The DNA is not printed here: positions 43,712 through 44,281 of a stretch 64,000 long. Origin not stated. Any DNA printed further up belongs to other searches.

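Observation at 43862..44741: Translationally coupled SemiSWEET-like mini-transporter and thiamine pyrophosphokinase gene pair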

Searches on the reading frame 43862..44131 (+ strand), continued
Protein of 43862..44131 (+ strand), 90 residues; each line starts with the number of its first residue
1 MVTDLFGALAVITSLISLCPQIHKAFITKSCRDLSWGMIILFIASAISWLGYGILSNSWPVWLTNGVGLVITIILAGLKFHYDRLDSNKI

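Call 88: search_solved_structures(query=A6, max_evalue=10)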
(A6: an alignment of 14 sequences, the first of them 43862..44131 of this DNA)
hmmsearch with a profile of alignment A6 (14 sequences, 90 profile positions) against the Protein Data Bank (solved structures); distinct sequences matched with E-value up to 10: 14.
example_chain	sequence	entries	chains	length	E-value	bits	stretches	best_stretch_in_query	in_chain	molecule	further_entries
4rng_A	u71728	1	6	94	1.3e-20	76.2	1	3-87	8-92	MtN3/saliva family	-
4qnc_A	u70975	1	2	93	5.6e-18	67.7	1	3-80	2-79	chemical transport protein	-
5uhs_A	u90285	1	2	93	9.1e-18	67.1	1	3-80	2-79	Sugar transporter SemiSWEET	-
9kax_A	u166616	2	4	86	3.1e-17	65.4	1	2-82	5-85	Sugar transporter SemiSWEET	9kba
5uhq_A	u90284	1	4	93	1.6e-16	63.1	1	3-80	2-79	Sugar transporter SemiSWEET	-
4x5m_A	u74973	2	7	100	9.6e-16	60.6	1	4-78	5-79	Uncharacterized protein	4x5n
5xpd_A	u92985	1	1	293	3.9e-08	36.2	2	5-87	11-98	sugar transporter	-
9kon_A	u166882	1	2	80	8e-08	35.2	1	14-77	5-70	Sugar transporter SemiSWEET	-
4qnd_A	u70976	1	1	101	1.2e-07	34.6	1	13-77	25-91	Chemical transport protein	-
5ctg_A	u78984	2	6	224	0.00012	25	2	5-85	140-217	Bidirectional sugar transporter SWEET2b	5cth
8dyp_A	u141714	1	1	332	0.059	16.4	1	1-43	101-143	Cystinosin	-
8dke_P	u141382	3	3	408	0.16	15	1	1-43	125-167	Isoform 2 of Cystinosin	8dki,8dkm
8dkw_P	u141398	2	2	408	0.21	14.6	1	1-43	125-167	Isoform 2 of Cystinosin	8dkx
7zk1_A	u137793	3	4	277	0.99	12.5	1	4-62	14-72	Cystinosin homolog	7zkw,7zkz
